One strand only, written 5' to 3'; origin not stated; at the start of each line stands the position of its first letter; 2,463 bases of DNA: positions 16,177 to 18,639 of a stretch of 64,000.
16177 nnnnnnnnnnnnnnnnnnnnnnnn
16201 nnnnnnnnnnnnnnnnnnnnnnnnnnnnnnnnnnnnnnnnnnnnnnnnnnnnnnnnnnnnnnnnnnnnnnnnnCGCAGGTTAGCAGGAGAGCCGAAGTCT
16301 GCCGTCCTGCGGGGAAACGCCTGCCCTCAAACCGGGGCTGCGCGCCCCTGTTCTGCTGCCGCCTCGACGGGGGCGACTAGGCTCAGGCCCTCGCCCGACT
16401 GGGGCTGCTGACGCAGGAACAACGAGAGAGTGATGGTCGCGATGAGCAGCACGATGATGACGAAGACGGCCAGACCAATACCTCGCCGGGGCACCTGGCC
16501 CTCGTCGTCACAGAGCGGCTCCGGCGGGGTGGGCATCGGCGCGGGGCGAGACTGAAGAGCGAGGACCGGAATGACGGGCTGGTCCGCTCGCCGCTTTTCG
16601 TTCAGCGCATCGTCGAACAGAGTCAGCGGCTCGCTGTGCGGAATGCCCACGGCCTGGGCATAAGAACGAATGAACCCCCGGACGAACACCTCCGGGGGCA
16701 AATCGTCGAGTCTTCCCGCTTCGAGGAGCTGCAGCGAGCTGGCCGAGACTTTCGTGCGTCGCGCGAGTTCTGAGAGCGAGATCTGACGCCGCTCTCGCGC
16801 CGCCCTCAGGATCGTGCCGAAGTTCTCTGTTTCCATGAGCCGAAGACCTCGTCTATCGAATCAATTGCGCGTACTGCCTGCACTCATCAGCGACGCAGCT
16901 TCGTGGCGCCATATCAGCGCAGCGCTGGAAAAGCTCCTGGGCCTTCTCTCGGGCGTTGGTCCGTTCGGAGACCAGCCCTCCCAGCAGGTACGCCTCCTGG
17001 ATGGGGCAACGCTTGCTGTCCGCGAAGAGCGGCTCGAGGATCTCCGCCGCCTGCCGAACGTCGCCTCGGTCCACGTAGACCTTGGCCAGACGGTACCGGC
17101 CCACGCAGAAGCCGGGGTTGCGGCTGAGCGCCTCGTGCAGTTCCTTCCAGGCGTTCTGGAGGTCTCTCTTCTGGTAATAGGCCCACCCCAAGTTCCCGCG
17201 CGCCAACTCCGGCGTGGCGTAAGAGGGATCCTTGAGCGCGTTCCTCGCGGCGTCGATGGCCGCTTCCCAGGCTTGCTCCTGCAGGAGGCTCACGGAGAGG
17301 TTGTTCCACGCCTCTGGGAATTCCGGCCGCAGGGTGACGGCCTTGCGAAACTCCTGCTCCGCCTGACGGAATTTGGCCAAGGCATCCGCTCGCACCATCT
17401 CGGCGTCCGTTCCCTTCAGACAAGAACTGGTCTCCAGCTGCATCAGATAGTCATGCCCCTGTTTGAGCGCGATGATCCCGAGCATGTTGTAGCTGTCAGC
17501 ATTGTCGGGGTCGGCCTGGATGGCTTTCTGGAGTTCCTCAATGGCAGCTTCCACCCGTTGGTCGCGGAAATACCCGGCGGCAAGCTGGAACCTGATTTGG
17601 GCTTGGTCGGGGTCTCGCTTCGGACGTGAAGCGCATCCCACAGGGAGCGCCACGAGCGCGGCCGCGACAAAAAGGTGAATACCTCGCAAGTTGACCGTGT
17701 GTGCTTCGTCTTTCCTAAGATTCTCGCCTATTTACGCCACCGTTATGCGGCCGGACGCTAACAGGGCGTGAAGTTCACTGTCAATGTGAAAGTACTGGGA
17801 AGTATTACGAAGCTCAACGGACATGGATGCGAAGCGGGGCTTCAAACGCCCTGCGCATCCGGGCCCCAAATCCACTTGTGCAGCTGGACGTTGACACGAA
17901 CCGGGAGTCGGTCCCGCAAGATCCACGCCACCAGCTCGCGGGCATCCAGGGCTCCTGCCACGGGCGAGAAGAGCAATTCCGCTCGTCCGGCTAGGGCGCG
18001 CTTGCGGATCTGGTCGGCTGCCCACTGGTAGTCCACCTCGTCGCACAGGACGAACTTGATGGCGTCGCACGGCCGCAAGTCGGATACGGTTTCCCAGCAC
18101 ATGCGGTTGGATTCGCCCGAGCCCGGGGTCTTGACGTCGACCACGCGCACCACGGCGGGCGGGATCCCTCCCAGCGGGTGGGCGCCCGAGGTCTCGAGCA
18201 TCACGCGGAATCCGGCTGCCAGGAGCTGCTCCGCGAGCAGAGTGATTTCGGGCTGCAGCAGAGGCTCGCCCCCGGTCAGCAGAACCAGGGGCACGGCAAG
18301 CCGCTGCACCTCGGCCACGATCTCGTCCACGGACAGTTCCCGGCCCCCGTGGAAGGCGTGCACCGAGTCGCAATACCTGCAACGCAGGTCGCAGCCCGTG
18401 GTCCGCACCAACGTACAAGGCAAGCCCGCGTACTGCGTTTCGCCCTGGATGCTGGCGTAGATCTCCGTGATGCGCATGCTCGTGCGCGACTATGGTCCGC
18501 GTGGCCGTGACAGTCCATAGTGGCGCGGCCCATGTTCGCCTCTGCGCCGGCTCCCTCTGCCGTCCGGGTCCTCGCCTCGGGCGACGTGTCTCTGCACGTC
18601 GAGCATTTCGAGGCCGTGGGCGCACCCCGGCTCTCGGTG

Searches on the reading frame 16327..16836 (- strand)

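Call 54: search_protein_families(library=pfam, proteins=[window:16327-16836:-], max_evalue=0.001)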
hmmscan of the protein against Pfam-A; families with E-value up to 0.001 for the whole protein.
window:16327-16836:- (169 aa): 4 families
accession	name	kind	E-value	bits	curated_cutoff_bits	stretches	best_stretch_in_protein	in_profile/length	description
PF13413.12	HTH_25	-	2.1e-21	75.9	24.6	1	9-67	1-59/62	Helix-turn-helix domain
PF13560.12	HTH_31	-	2e-08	34.9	27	1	6-59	2-54/64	Helix-turn-helix domain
PF12844.13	HTH_19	-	1.4e-06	28.6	30.2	1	10-69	4-57/64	Helix-turn-helix domain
PF01381.28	HTH_3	-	0.00015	22.1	23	1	10-42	1-33/55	Helix-turn-helix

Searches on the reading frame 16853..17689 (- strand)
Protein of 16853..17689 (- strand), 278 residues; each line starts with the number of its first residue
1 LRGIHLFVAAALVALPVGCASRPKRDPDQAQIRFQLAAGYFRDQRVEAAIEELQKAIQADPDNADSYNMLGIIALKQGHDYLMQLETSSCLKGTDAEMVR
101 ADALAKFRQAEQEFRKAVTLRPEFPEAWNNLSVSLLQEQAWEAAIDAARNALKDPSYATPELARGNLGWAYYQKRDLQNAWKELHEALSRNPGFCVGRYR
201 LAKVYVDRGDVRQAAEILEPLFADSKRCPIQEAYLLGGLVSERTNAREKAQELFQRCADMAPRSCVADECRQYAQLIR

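Call 54: search_protein_families(library=pfam, proteins=[window:16853-17689:-], max_evalue=0.001)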
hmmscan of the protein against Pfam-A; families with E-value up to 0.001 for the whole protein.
window:16853-17689:- (278 aa): 18 families
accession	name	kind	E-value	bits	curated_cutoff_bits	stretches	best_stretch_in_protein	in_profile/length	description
PF07719.23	TPR_2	-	2.9e-17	61.7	27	1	32-63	3-34/34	Tetratricopeptide repeat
PF13431.12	TPR_17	-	8.8e-17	60.4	24.4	1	53-79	2-28/34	Tetratricopeptide repeat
PF13432.12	TPR_16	-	1.1e-16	61.3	32.7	2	103-153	9-59/65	Tetratricopeptide repeat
PF13414.12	TPR_11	-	1.4e-15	57.1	26.8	1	40-78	4-42/42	TPR repeat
PF14559.12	TPR_19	-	1.5e-15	57.7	25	2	173-223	3-53/68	Tetratricopeptide repeat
PF13428.12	TPR_14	-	2.4e-13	49.7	23.5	1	32-71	3-42/44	Tetratricopeptide repeat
PF13181.12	TPR_8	-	3.5e-13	49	25.7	0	31-63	2-34/34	Tetratricopeptide repeat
PF00515.34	TPR_1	-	1.6e-11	43.9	27.8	0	31-63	2-34/34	Tetratricopeptide repeat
PF14561.12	TPR_20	-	2e-08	34.8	25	1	24-65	16-57/90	Tetratricopeptide repeat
PF24575.1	TPR_Slam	-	2.4e-08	34.8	35.2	0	25-51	76-102/104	Surface lipoprotein assembly modifier, N-terminal TPR repeats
PF13174.12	TPR_6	-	8.9e-07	29.6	26.3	0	34-62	4-32/33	Tetratricopeptide repeat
PF25063.1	ARM_TT21_C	-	4.8e-06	27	35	0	199-257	99-155/209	Tetratricopeptide repeat protein 21 C-terminal ARM domain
PF20308.4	TPR-S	-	5.1e-06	27.5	27.6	1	25-122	13-90/102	Tetratricopeptide Repeats-Sensor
PF13371.12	TPR_9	-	1.2e-05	25.7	35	0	26-66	25-65/73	Tetratricopeptide repeat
PF12895.13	ANAPC3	-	6.5e-05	23.6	27.2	0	184-228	12-58/82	Anaphase-promoting complex, cyclosome, subunit 3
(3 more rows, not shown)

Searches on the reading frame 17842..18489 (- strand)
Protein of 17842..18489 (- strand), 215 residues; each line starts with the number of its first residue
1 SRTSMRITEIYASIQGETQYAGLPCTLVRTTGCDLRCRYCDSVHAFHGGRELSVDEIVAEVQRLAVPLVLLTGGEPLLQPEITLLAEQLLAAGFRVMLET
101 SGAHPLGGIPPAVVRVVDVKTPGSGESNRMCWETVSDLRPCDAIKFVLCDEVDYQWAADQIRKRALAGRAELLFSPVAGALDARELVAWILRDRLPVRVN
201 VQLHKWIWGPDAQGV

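Call 54: search_protein_families(library=pfam, proteins=[window:17842-18489:-], max_evalue=0.001)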
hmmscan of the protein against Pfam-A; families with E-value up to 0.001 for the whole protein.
window:17842-18489:- (215 aa): 2 families
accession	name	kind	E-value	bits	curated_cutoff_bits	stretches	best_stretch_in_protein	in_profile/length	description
PF04055.27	Radical_SAM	-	3.3e-16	60.3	29.5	1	28-105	2-89/166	Radical SAM superfamily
PF13353.11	Fer4_12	-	0.00014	22.6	22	1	24-83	7-70/137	4Fe-4S single cluster domain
